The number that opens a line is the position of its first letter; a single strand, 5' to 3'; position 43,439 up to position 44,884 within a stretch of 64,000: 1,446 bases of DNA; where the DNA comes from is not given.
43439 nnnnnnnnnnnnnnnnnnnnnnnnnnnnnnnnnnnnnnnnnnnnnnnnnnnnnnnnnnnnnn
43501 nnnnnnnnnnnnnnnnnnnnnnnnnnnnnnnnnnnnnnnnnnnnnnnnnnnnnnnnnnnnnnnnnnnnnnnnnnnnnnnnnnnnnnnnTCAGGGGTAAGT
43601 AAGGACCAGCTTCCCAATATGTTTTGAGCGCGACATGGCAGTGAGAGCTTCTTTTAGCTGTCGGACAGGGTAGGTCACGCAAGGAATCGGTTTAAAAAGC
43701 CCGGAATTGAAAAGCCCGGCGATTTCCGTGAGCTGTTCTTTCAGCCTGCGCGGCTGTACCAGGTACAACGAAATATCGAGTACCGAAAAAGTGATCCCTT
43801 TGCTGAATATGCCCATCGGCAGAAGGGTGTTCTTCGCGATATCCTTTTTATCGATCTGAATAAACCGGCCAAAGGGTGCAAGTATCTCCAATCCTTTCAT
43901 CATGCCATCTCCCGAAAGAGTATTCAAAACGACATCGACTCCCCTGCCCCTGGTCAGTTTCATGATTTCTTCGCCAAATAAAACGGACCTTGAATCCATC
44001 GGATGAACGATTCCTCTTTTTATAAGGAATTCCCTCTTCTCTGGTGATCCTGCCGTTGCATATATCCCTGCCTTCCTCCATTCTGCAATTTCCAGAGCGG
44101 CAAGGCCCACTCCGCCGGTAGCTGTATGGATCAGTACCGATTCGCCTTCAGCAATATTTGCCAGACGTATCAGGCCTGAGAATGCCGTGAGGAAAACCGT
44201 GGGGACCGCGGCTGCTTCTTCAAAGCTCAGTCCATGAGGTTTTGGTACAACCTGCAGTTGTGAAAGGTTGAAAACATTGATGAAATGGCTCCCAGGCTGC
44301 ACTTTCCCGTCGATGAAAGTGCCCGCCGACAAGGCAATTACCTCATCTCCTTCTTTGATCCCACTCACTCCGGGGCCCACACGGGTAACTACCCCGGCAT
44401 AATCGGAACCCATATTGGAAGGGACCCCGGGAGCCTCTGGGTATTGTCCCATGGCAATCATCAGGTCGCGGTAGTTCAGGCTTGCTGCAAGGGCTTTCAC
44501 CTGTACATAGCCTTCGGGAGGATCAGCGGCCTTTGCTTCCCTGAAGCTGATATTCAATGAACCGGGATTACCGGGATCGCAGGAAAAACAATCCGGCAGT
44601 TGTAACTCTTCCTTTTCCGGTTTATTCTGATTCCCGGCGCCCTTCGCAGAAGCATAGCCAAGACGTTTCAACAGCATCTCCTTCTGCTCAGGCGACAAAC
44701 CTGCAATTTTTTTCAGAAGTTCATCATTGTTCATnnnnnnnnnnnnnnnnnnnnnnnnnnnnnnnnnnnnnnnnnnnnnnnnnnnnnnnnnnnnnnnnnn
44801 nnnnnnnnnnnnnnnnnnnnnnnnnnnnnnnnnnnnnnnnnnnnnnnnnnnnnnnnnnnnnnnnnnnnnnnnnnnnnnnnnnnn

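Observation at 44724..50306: PKS module with KR preceding a DH-like domain and a PCP-like carrier motif; malonyl-specific AT; ER supplied in trans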

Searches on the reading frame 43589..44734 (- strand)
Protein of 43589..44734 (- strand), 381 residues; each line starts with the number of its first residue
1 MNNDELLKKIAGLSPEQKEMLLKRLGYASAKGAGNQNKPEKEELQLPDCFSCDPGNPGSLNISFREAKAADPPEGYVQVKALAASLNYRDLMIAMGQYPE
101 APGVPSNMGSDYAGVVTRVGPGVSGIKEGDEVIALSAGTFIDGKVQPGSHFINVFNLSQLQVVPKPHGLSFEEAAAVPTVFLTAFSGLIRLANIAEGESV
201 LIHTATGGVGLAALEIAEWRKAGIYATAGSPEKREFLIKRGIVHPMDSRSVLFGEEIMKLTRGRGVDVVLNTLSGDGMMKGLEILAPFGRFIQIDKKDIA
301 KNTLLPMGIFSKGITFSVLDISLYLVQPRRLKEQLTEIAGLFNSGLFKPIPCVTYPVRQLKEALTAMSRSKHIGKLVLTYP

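Call 7: search_protein_families(library=pfam, proteins=[window:43589-44734:-], max_evalue=0.00001)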
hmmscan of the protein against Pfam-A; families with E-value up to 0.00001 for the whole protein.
window:43589-44734:- (381 aa): 3 families
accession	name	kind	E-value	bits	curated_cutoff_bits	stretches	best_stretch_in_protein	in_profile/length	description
PF13602.12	ADH_zinc_N_2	-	1.9e-16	61.6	27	1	245-378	6-134/134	Zinc-binding dehydrogenase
PF00107.32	ADH_zinc_N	-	3.5e-14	53.3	31.8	1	208-295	1-89/129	Zinc-binding dehydrogenase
PF08240.17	ADH_N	-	6.7e-12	46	23.5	1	74-133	2-61/104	Alcohol dehydrogenase GroES-like domain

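Call 29: search_solved_structures(query=window:43589-44734:-, max_evalue=1e-10)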
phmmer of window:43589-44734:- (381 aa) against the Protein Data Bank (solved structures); distinct sequences matched with E-value up to 1e-10: 60.
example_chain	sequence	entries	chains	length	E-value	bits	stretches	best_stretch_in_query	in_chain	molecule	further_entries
9d2z_A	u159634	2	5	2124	8.5e-62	212.7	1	56-381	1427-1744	Mycocerosic acid synthase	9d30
9d2y_A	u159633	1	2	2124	8.5e-62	212.7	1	56-381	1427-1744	Multifunctional mycocerosic acid synthase membrane-associated MAS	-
5bp4_A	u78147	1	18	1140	2.6e-56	194.7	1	56-381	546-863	Mycocerosic acid synthase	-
3slk_A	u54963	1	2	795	5e-53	183.9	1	43-381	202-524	Polyketide synthase extender module 2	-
5dp1_A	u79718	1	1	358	1e-48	169.7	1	61-381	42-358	CurK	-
8g7w_A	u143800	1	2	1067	4.3e-47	164.3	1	73-381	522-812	Type I PKS module 4, module 5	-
1pqw_A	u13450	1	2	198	2.1e-44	155.5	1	162-352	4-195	polyketide synthase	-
4oki_A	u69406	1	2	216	4.8e-44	154.3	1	162-338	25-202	Phthiocerol synthesis polyketide synthase type I PpsC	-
5dp2_A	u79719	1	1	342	2.3e-43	152.1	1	67-381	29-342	CurF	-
5doz_A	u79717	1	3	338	4.3e-43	151.2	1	70-381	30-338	JamJ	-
5dov_A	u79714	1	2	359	5.2e-43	150.9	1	70-381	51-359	JamJ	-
9nju_A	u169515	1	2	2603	7e-37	130.7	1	60-380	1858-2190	Probable polyketide synthase 16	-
6lhr_A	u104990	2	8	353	4.2e-36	128.2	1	61-294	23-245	Synaptic vesicle membrane protein VAT-1 homolog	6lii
6k9y_A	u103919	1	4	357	4.3e-36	128.1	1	61-294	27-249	Synaptic vesicle membrane protein VAT-1 homolog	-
4w82_A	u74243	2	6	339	5.3e-35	124.5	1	81-378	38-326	Fatty acid synthase | Enoyl-[acyl-carrier-protein] reductase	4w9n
9mc1_A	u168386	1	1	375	2.1e-12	50.2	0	159-289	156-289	Trans-acting enoylreductase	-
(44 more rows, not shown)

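Call 64: find_homologous_proteins(query=window:43589-44734:-, max_evalue=1e-20)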
Query window:43589-44734:- (381 aa): 1001 proteins with E <= 1e-20 among 8000 candidates; the best 120 are listed.
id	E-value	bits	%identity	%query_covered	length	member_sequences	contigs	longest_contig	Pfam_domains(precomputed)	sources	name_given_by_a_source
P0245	1.0e-227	774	92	100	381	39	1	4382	PF00107.33,PF13602.13,PF08240.18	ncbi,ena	-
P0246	8.0e-211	718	84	100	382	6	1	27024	PF00107.33,PF13602.13,PF08240.18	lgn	-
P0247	3.3e-202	690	81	100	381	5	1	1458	PF00107.33,PF13602.13,PF08240.18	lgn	-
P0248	2.3e-198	677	81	100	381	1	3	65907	PF00107.33,PF13602.13,PF08240.18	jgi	jgi:NADPH:quinone reductase-like Zn-dependent oxidoreductase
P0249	4.1e-198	676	80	100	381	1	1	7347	PF00107.33,PF13602.13,PF08240.18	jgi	-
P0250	1.1e-195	668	79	100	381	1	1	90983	PF00107.33,PF13602.13,PF08240.18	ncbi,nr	ncbi:MAG: zinc-binding dehydrogenase [Bacteroidetes bacterium]|nr:zinc-binding dehydrogenase [Bacter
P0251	1.3e-195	668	79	100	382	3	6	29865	PF00107.33,PF13602.13,PF08240.18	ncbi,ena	-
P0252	2.6e-195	667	79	100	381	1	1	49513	PF00107.33,PF13602.13,PF08240.18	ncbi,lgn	-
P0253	3.2e-195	667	77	100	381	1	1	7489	PF00107.33,PF13602.13,PF08240.18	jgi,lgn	jgi:NADPH:quinone reductase-like Zn-dependent oxidoreductase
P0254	3.4e-195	667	79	100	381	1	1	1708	PF00107.33,PF13602.13,PF08240.18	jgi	-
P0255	3.5e-195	666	78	100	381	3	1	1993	PF00107.33,PF13602.13,PF08240.18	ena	-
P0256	1.9e-194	664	78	100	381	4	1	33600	PF00107.33,PF13602.13,PF08240.18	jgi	jgi:NADPH:quinone reductase-like Zn-dependent oxidoreductase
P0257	3.4e-194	663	79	100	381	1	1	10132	PF00107.33,PF13602.13,PF08240.18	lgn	-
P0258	1.0e-193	662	79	100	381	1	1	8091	PF00107.33,PF13602.13,PF08240.18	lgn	-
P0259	1.3e-193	661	79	100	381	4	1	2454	PF00107.33,PF13602.13,PF08240.18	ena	-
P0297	3.6e-107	377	51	99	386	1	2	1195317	PF00107.33,PF13602.13,PF08240.18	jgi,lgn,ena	jgi:NADPH:quinone reductase-like Zn-dependent oxidoreductase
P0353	2.4e-96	341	49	89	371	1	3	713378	PF00107.33,PF13602.13,PF08240.18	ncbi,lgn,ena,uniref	ncbi:zinc-binding dehydrogenase [Pseudotenacibaculum sp. MALMAid0570]|uniref:zinc-binding dehydrogen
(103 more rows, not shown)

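Call 65: find_encoding_contigs(protein=P0353, flank=10000, max_places=2)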
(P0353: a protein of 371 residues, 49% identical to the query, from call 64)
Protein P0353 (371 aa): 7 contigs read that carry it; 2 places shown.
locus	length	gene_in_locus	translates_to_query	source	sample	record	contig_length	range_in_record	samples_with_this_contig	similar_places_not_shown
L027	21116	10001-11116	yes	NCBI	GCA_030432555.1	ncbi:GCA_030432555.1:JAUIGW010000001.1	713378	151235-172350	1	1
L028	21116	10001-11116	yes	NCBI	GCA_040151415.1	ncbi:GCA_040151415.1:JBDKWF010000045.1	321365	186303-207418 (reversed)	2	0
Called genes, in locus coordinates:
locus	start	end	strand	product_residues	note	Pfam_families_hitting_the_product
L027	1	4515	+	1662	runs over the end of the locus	PF00501:AMP-binding, PF13193:AMP-binding_C (faint), PF00550:PP-binding, PF00668:Condensation, PF00501:AMP-binding, PF00550:PP-binding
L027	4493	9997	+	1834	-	PF00109:ketoacyl-synt, PF02801:Ketoacyl-synt_C, PF16197:KAsynt_C_assoc, PF22336:RhiE-like_linker, PF22621:CurL-like_PKS_C, PF00698:Acyl_transf_1, PF21394:Beta-ketacyl_N, PF08659:KR, +4 more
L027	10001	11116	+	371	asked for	PF08240:ADH_N, PF00107:ADH_zinc_N, PF13602:ADH_zinc_N_2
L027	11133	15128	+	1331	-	PF00668:Condensation, PF00501:AMP-binding, PF00550:PP-binding, PF00975:Thioesterase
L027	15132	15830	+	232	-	PF01648:ACPS (weak)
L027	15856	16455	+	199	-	-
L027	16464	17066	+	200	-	PF00891:Methyltransf_2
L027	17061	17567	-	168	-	PF02525:Flavodoxin_2, PF03358:FMN_red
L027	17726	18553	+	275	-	PF00929:RNase_T, PF20600:ExoX-like_C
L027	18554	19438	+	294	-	PF13715:CarbopepD_reg_2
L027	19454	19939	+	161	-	-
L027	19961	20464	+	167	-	PF00933:Glyco_hydro_3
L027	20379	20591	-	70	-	PF26622:DUF8199 (weak)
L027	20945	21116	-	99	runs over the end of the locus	-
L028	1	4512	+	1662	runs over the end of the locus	PF00501:AMP-binding, PF13193:AMP-binding_C (faint), PF00550:PP-binding, PF00668:Condensation, PF00501:AMP-binding, PF00550:PP-binding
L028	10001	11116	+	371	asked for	PF08240:ADH_N, PF00107:ADH_zinc_N, PF13602:ADH_zinc_N_2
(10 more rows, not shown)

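Call 66: find_encoding_contigs(protein=P0297, flank=10000, max_places=2)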
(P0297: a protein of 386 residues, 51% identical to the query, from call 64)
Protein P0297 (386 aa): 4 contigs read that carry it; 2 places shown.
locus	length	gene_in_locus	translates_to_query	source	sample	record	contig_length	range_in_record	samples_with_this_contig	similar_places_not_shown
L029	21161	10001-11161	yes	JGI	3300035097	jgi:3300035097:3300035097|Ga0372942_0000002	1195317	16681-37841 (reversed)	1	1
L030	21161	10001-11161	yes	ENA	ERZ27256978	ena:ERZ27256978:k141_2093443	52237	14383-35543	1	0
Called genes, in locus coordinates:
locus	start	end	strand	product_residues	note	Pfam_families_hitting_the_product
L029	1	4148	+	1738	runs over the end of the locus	PF00501:AMP-binding, PF13193:AMP-binding_C, PF00550:PP-binding, PF00668:Condensation, PF00501:AMP-binding, PF13193:AMP-binding_C, PF00550:PP-binding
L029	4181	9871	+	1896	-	-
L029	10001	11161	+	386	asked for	PF08240:ADH_N, PF00107:ADH_zinc_N, PF13602:ADH_zinc_N_2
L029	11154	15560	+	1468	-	PF00668:Condensation, PF00501:AMP-binding, PF13193:AMP-binding_C, PF00550:PP-binding, PF00975:Thioesterase (weak)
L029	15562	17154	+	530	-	PF02310:B12-binding (weak), PF04055:Radical_SAM, PF13282:DUF4070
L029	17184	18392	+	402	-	PF13649:Methyltransf_25 (faint), PF00891:Methyltransf_2, PF08242:Methyltransf_12 (weak)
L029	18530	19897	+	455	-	PF03972:MmgE_PrpD_N, PF19305:MmgE_PrpD_C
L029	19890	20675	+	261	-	PF22624:AASDHPPT_N, PF01648:ACPS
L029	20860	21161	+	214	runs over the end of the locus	-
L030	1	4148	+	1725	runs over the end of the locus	PF00501:AMP-binding, PF13193:AMP-binding_C, PF00550:PP-binding, PF00668:Condensation, PF00501:AMP-binding, PF13193:AMP-binding_C, PF00550:PP-binding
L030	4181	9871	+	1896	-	-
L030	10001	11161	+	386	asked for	PF08240:ADH_N, PF00107:ADH_zinc_N, PF13602:ADH_zinc_N_2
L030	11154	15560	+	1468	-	PF00668:Condensation, PF00501:AMP-binding, PF13193:AMP-binding_C, PF00550:PP-binding, PF00975:Thioesterase (weak)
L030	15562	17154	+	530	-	PF02310:B12-binding (weak), PF04055:Radical_SAM, PF13282:DUF4070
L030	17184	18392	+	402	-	PF13649:Methyltransf_25 (faint), PF00891:Methyltransf_2, PF08242:Methyltransf_12 (weak)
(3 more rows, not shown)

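Call 81: predict_structure(alignment_id=A2)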
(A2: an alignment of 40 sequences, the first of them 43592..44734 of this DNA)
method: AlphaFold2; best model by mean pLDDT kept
length: 381 residues; sequences in the alignment: 40
mean_pLDDT: 88.2   pTM: 0.83
mean pLDDT of the five models: 88.2, 87.8, 86.7, 86.4, 85.5
residues with pLDDT >= 90: 242; 70-90: 109; 50-70: 14; < 50: 16
segments of 3 or more residues with pLDDT < 50: 26-40
pLDDT, mean of each block of 10 residues (from residue 1): 72 71 58 37 75 78 86 94 93 83 80 96 95 87 74 92 96 97 97 97 96 98 97 97 96 97 97 93 96 88 87 92 86 96 97 95 89 94 83
secondary structure, 60 per line:
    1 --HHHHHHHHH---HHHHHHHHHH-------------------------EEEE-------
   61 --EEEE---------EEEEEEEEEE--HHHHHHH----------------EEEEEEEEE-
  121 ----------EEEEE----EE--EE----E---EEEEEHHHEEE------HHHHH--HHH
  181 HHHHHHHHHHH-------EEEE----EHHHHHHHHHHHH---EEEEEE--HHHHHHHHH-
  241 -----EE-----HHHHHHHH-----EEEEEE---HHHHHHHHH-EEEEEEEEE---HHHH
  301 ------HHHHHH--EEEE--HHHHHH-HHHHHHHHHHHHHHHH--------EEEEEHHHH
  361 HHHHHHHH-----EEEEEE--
elements in order: H3-11 H15-24 E50-53 E63-66 E76-85 H88-94 E111-119 E131-135 E154-158 E162-164 H171-175 H178-191 E199-202 H208-219 E223-228 H231-239 H253-260 E266-271 H275-283 E285-293 H297-300 H307-312 E315-318 H321-326 H328-343 E352-356 H357-368 E374-379

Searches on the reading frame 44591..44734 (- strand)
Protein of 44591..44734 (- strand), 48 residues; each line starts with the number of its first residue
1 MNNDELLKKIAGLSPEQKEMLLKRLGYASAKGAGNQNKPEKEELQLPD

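Call 70: search_solved_structures(query=window:44591-44734:-, max_evalue=10, show_alignments=3)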
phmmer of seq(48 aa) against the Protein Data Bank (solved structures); distinct sequences matched with E-value up to 10: 8.
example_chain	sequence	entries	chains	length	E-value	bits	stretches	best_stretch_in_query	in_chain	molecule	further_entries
5hm5_A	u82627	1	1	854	0.022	18.6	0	10-34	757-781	Topoisomerase V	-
8df7_A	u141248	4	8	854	0.022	18.6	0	10-34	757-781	Topoisomerase V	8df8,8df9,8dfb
8ukm_B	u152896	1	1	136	0.034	18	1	9-35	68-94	T33-ml30-redesigned-4-OT-fold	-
5d23_A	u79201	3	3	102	0.12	16.4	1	8-40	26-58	Fibroin-modulator-binding protein-1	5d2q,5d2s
3fxd_A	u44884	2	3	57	0.66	14.1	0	13-35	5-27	Protein IcmQ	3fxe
5fmt_A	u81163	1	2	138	1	13.5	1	8-35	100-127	FLAGELLAR ASSOCIATED PROTEIN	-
1kft_A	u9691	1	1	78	1.4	13.1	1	3-28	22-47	Excinuclease ABC subunit C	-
8bd7_X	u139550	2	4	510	1.6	12.9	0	8-35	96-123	IFT54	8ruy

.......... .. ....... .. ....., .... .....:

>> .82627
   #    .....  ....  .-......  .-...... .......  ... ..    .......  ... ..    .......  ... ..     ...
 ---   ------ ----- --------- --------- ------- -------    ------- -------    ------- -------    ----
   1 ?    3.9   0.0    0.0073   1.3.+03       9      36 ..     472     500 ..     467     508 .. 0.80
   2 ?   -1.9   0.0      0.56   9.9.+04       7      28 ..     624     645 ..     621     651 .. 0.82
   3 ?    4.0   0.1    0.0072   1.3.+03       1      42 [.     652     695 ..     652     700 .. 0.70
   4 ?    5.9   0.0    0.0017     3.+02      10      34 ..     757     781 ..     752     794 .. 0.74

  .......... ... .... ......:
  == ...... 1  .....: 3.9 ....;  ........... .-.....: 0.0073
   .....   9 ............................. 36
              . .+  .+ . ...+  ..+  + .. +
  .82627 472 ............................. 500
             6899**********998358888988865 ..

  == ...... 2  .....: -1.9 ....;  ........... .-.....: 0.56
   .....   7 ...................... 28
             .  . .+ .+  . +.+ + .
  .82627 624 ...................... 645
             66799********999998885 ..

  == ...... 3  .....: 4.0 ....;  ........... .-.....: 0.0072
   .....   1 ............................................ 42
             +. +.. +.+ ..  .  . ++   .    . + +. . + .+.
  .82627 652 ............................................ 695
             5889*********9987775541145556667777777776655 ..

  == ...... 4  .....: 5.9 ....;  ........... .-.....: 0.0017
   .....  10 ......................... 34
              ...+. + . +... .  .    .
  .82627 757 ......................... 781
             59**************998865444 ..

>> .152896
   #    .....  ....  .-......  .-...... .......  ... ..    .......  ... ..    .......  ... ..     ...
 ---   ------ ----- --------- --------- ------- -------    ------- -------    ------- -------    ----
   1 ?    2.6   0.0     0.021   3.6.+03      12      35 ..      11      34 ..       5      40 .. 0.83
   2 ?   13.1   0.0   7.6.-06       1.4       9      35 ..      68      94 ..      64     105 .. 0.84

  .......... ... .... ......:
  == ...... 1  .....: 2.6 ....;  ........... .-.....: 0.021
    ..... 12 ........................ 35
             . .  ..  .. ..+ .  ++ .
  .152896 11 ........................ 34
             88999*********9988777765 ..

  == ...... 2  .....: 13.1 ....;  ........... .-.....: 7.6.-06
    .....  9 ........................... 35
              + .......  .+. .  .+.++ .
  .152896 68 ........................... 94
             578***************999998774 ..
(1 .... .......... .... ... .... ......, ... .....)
